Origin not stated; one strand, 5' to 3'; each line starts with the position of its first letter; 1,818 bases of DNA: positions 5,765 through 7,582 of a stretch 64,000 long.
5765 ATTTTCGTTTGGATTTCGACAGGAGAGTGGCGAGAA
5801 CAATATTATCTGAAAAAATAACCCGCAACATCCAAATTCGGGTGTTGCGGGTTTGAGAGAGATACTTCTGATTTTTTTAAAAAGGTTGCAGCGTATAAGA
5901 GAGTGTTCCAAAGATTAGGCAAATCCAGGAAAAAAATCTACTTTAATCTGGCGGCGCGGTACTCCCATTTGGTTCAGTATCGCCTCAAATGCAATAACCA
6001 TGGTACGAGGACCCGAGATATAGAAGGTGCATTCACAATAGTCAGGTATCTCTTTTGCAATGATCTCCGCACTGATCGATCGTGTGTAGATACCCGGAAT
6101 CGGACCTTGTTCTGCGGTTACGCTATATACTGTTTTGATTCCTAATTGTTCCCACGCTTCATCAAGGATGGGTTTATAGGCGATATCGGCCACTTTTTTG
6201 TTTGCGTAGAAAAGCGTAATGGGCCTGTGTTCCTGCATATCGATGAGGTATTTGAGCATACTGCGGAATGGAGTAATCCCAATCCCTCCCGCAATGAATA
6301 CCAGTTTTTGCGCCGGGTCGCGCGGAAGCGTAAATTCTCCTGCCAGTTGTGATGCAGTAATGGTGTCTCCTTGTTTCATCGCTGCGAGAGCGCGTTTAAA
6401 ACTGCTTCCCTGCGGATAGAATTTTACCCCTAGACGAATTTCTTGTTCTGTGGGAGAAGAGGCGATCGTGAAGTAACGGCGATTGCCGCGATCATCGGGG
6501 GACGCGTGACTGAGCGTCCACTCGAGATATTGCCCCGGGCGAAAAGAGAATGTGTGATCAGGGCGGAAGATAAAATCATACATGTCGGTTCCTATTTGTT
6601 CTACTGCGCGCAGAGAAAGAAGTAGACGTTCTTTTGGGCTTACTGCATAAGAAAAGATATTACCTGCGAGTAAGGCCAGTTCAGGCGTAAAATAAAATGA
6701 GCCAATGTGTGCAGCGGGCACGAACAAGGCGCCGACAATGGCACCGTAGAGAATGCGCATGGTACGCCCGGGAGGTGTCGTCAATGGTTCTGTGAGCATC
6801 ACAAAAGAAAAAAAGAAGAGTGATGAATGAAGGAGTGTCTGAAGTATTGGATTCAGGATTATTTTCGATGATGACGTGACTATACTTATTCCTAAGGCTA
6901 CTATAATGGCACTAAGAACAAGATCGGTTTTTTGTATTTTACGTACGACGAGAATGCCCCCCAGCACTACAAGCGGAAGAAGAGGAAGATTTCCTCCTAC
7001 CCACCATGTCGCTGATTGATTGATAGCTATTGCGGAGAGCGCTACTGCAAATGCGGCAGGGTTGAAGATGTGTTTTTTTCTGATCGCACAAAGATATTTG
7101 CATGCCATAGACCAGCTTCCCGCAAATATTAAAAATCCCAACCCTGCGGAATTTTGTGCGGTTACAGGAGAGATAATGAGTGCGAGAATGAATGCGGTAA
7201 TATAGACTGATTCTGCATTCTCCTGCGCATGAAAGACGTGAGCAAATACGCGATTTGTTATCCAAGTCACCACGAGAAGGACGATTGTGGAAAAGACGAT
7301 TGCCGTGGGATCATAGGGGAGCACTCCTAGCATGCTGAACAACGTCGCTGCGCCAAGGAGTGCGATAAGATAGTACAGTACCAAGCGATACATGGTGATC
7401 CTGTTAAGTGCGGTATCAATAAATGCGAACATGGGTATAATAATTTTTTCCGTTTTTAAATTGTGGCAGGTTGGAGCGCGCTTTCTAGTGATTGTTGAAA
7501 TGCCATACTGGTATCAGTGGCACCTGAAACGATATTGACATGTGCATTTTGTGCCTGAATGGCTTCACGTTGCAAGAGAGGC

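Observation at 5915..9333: ECF-sigma-linked operon: membrane protein, exported FMN-binding protein with SGAT flavinylation site, and RnfD/NqrB-like membrane domain fused to an FNR-like NAD(P)H module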

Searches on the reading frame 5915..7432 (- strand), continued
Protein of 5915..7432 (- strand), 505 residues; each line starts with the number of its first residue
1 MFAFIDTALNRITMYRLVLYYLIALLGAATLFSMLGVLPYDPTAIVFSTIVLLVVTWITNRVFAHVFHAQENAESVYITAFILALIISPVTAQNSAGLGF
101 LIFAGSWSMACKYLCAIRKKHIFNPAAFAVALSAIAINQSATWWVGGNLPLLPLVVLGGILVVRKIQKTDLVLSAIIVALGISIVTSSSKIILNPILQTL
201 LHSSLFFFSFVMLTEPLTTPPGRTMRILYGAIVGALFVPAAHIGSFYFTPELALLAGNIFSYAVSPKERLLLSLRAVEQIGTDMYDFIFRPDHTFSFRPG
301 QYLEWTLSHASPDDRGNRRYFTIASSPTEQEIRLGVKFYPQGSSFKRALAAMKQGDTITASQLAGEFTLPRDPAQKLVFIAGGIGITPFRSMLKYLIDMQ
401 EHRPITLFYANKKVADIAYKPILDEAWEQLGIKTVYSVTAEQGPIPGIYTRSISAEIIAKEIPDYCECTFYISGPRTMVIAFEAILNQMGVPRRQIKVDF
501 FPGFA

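Call 26: find_related_loci(query=A1, collection=metagenome_contigs, flank=8000)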
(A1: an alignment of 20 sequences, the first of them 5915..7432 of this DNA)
Query A1 (505 aa) in metagenome_contigs; peptide patterns used: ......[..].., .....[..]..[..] (x = any residue, [..] = any of these).
600 stretches matched a pattern (row limit reached: there are more); 439 encode a relative of the query (tblastn E <= 1e-3); the best 80 are kept; 80 distinct loci.
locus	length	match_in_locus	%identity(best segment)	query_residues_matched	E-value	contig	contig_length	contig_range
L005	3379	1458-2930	63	4-505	0e+0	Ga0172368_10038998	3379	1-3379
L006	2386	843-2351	60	1-504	0e+0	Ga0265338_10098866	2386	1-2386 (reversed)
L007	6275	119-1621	58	4-505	0e+0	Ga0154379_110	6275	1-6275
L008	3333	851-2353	59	4-505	0e+0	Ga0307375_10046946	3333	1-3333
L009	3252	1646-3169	57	1-505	0e+0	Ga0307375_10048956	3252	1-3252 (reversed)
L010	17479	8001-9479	57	5-505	0e+0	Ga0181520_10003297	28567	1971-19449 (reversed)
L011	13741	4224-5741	55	1-505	1e-179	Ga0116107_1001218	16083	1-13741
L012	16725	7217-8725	53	1-505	2e-179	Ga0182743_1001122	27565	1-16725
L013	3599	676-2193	54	1-505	0e+0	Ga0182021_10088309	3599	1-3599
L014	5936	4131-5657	55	1-505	1e-176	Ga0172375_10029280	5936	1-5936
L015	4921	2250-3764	52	1-504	5e-178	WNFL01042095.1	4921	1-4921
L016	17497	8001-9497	54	1-504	2e-172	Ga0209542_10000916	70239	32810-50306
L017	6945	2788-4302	54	4-505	2e-173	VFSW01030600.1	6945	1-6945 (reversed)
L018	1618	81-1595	52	1-504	0e+0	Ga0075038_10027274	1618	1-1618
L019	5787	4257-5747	54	5-503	2e-170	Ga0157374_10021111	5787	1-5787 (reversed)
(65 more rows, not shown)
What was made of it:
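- Tried and rejected: The metagenome scan with an alignment gave 80 more (call 26).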

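Call 30: find_encoding_contigs(protein=P0003, flank=6000, max_places=2)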
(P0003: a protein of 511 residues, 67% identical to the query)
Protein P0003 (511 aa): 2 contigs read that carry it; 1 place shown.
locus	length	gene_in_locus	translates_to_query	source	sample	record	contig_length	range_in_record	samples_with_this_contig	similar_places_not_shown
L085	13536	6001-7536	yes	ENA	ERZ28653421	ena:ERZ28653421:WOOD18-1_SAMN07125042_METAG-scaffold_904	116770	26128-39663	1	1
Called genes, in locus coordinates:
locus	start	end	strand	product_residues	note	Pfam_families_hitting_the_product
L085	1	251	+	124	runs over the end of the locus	PF00072:Response_reg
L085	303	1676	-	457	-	PF00989:PAS, PF08448:PAS_4, PF13426:PAS_9, PF08447:PAS_3, PF00512:HisKA, PF02518:HATPase_c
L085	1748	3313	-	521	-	PF00989:PAS, PF13188:PAS_8 (weak), PF08448:PAS_4, PF13426:PAS_9, PF08447:PAS_3, PF00512:HisKA, PF02518:HATPase_c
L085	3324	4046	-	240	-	-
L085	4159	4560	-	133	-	PF00072:Response_reg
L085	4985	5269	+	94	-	PF04205:FMN_bind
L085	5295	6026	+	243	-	PF02424:ApbE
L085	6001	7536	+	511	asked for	PF03116:NQR2_RnfD_RnfE (weak), PF00175:NAD_binding_1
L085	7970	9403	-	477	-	PF04326:SLFN_AlbA_2, PF13749:HATPase_c_4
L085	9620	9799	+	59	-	-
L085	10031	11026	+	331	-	PF01207:Dus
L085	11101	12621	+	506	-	PF00009:GTP_EFTU, PF01926:MMR_HSR1, PF22042:EF-G_D2, PF11987:IF-2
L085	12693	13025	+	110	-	PF02033:RBFA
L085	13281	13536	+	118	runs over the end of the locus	-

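Call 31: find_encoding_contigs(protein=P0015, flank=6000, max_places=2)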
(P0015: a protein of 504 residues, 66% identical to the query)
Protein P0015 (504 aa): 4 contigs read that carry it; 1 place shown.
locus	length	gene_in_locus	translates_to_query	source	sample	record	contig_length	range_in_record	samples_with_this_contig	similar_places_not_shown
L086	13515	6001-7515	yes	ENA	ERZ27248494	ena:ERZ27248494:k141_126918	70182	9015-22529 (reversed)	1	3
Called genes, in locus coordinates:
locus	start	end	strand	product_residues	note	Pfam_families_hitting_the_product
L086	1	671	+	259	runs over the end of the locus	-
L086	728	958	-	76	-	-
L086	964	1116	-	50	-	PF18919:DUF5670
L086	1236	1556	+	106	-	-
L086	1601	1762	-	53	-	-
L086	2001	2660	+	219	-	PF01569:PAP2 (weak), PF14360:PAP2_C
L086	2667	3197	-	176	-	PF07098:DUF1360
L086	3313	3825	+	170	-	-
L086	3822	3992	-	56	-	-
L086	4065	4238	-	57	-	-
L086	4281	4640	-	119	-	PF08818:DUF1801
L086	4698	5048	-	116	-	PF06942:GlpM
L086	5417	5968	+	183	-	-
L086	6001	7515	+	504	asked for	PF03116:NQR2_RnfD_RnfE, PF00175:NAD_binding_1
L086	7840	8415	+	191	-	-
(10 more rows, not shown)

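Call 41: predict_structure(alignment_id=A3)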
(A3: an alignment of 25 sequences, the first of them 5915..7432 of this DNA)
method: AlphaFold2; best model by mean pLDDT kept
length: 505 residues; sequences in the alignment: 25
mean_pLDDT: 77.9   pTM: 0.73
mean pLDDT of the five models: 77.9, 77.1, 75.4, 73.5, 69.5
residues with pLDDT >= 90: 119; 70-90: 250; 50-70: 108; < 50: 28
segments of 3 or more residues with pLDDT < 50: 137-147, 203-214, 501-505
pLDDT, mean of each block of 10 residues (from residue 1): 68 73 84 83 90 92 82 79 78 85 84 62 58 53 51 71 71 78 72 63 46 55 78 74 58 71 67 91 90 78 76 67 84 85 81 88 73 93 90 94 95 90 95 94 88 91 93 83 90 81 37
secondary structure, 60 per line:
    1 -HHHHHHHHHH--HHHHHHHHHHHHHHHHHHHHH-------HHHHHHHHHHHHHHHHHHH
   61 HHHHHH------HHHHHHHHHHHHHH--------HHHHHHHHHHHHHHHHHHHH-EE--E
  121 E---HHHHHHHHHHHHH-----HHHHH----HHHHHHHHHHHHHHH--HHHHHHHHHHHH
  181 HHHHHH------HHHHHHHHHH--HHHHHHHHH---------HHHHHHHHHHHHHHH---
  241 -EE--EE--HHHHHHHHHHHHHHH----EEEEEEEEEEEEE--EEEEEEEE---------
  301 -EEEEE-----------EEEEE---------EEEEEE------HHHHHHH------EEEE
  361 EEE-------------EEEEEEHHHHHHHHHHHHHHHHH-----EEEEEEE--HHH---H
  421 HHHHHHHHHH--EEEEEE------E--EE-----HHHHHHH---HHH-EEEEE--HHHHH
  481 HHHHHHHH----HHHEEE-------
elements in order: H2-11 H14-34 H42-66 H73-86 H95-114 H125-137 H143-147 H152-166 H169-186 H193-202 H205-213 H223-237 H250-264 E269-281 E284-291 E302-306 E318-322 E332-337 H344-350 E357-363 E377-382 H383-399 E405-411 H420-430 E433-438 H455-461 E469-473 H476-488 E496-498
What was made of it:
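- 7001..7018 (-): Outward loop motif QSATWW (residues 139-144) between TM5 and TM6, at the position of the much longer NqrB/RnfD loop that carries the flavinylated Thr. The model has low confidence here (call 41).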

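Call 44: fold_search(model_id=the predicted structure, library=pdb)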
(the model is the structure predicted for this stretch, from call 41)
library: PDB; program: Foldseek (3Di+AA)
matches with E <= 10: 1103; with E <= 0.001: 325
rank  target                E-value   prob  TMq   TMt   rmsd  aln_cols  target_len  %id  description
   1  6o0a                  2.5e-15  1.00  0.45  0.57  14.4       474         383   15  Crystal structure of flavohemoglobin from Malassezia yamatoensis with bound FAD and heme determined by iron SAD phasing (released 2019-03-06)
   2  5ogx                  4.3e-15  1.00  0.42  0.62   2.6       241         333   21  Crystal structure of Amycolatopsis cytochrome P450 reductase GcoB. (released 2018-07-04)
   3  1gvh                  4.5e-15  1.00  0.39  0.49  12.4       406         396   15  The X-ray structure of ferric Escherichia coli flavohemoglobin reveals an unespected geometry of the distal heme pocket (released 2002-08-06)
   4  4g1v                  1.8e-14  1.00  0.41  0.50  12.2       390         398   18  X-ray structure of yeast flavohemoglobin (released 2012-11-14)
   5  7qty                  1.9e-14  1.00  0.41  0.71   4.9       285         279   20  X-ray structure of FAD domain of NqrF of Klebsiella pneumoniae (released 2022-02-09)
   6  2r6h_C                5.2e-14  1.00  0.41  0.69   5.0       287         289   19  Crystal structure of the domain comprising the NAD binding and the FAD binding regions of the NADH:ubiquinone oxidored (released 2007-09-11)
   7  4eh1_B                6.3e-14  1.00  0.40  0.82   2.7       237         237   19  Crystal Structure of the Flavohem-like-FAD/NAD Binding Domain of Nitric Oxide Dioxygenase from Vibrio cholerae O1 biov (released 2012-04-25)
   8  7qu5                  7.3e-14  1.00  0.41  0.71   4.9       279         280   18  X-ray structure of FAD domain of NqrF of Pseudomonas aeruginosa (released 2022-02-09)
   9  7qu3                  1.5e-13  1.00  0.41  0.72   4.9       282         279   18  X-ray structure of FAD domain of NqrF of Pseudomonas aeruginosa (released 2022-02-09)
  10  4wqm                  1.5e-13  1.00  0.39  0.59   3.3       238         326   24  Structure of the toluene 4-monooxygenase NADH oxidoreductase T4moF, K270S K271S variant (released 2015-09-09)
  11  4eh1_A                1.8e-13  1.00  0.40  0.82   2.9       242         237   19  Crystal Structure of the Flavohem-like-FAD/NAD Binding Domain of Nitric Oxide Dioxygenase from Vibrio cholerae O1 biov (released 2012-04-25)
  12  4g1b_A                2.1e-13  1.00  0.41  0.51  12.3       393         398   18  X-ray structure of yeast flavohemoglobin in complex with econazole (released 2012-11-14)
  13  8ad5_A                2.3e-13  1.00  0.41  0.71   4.9       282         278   20  X-ray structure of NqrF(129-408)of Vibrio cholerae variant F406A (released 2023-07-12)
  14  8ad3_A                3.3e-13  1.00  0.41  0.71   4.9       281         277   18  X-ray structure of NqrF(129-408)of Vibrio cholerae variant F406A (released 2023-07-12)
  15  2r6h_B                3.6e-13  1.00  0.42  0.71   4.2       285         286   18  Crystal structure of the domain comprising the NAD binding and the FAD binding regions of the NADH:ubiquinone oxidored (released 2007-09-11)
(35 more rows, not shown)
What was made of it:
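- On Ferredoxin-NADP reductase (FNR) superfamily: Foldseek E=1e-15 (call 44).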

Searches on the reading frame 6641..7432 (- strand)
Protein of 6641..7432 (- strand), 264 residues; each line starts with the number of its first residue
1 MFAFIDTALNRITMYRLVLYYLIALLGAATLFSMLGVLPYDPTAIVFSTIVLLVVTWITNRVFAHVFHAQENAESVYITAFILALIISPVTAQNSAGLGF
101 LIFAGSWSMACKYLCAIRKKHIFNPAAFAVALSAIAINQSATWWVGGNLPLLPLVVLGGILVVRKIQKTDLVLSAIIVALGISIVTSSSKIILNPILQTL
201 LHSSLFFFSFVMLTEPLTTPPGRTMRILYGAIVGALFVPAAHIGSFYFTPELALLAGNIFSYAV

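Call 24: search_solved_structures(query=A2, max_evalue=1, show_alignments=4)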
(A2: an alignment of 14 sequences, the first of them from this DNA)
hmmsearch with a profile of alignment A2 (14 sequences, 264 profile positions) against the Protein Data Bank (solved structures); distinct sequences matched with E-value up to 1: 4.
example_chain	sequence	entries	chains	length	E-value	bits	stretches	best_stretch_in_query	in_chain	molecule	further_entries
8ahx_D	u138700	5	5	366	0.0039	20.1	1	154-258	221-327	Ion-translocating oxidoreductase complex subunit D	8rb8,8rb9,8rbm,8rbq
9lrr_B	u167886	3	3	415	0.035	17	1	147-261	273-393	Na(+)-translocating NADH-quinone reductase subunit B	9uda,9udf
9ud3_B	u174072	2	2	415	0.07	16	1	147-261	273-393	Na(+)-translocating NADH-quinone reductase subunit B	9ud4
7xk3_B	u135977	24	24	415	0.07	16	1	147-261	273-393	Na(+)-translocating NADH-quinone reductase subunit B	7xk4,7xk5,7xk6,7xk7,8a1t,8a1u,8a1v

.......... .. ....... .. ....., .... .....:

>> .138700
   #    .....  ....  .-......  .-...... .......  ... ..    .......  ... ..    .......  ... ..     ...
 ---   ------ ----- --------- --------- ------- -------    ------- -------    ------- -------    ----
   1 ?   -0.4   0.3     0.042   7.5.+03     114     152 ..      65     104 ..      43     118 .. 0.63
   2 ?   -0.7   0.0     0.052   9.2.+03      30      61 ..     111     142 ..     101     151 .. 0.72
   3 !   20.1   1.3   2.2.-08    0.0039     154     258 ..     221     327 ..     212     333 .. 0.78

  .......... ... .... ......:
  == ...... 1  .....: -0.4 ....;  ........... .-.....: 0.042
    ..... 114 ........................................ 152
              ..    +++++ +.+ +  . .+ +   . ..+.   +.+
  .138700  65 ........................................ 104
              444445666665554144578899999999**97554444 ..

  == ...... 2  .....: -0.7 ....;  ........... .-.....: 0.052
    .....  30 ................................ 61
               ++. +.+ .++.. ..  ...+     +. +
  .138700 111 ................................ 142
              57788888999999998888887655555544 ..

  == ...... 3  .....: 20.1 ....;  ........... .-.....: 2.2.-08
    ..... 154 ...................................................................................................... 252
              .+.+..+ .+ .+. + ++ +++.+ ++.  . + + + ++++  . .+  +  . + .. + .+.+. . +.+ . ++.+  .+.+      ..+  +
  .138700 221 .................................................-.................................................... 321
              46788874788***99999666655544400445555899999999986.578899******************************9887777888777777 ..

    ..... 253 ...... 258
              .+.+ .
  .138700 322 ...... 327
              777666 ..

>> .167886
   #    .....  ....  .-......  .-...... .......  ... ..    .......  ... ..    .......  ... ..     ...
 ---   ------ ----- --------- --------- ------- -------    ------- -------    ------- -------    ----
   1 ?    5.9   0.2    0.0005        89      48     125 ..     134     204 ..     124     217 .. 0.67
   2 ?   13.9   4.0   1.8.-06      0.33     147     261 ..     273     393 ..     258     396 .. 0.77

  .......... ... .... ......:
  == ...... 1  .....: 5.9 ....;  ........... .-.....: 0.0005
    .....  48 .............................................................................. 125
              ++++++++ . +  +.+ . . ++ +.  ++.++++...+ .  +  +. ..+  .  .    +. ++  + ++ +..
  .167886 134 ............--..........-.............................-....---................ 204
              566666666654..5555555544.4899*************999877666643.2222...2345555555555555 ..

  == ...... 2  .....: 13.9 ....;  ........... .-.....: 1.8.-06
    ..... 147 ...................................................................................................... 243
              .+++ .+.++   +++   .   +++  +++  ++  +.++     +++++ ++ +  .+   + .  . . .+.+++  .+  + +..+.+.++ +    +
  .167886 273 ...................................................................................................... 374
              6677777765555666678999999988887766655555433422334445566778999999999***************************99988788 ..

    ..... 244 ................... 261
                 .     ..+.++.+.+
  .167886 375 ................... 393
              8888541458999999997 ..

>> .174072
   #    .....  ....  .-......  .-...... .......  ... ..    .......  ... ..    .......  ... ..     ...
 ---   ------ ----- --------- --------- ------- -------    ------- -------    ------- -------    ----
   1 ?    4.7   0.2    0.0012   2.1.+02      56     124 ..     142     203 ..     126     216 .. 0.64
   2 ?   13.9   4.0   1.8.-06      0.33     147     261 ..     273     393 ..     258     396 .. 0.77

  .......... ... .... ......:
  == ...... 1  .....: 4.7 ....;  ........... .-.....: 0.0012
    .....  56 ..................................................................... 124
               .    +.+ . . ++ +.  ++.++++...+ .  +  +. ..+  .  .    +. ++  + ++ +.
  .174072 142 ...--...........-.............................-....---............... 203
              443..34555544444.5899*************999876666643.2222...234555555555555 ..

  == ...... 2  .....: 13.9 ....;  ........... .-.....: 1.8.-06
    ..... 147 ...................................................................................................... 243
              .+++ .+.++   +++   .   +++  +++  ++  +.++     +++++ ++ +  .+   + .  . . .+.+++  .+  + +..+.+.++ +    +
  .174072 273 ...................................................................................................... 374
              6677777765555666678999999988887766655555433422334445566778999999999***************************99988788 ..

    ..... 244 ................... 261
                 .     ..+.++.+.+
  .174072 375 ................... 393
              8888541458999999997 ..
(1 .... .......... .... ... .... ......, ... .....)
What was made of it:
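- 6638..7432 (-): RnfD/NqrB-like membrane domain of the fusion (residues 1-265, about 10 TM helices, N- and C-termini inside). Profile against PDB hits only RnfD (E=0.0039) and NqrB (0.035) (call 24).
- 7001..7018 (-): The loop is about 22 residues here against about 68 in NqrB (call 24).
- Tried and rejected: Sequence alignment could not show whether QSAT(139-142) is homologous to the NqrB/RnfD SGAT (call 24).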
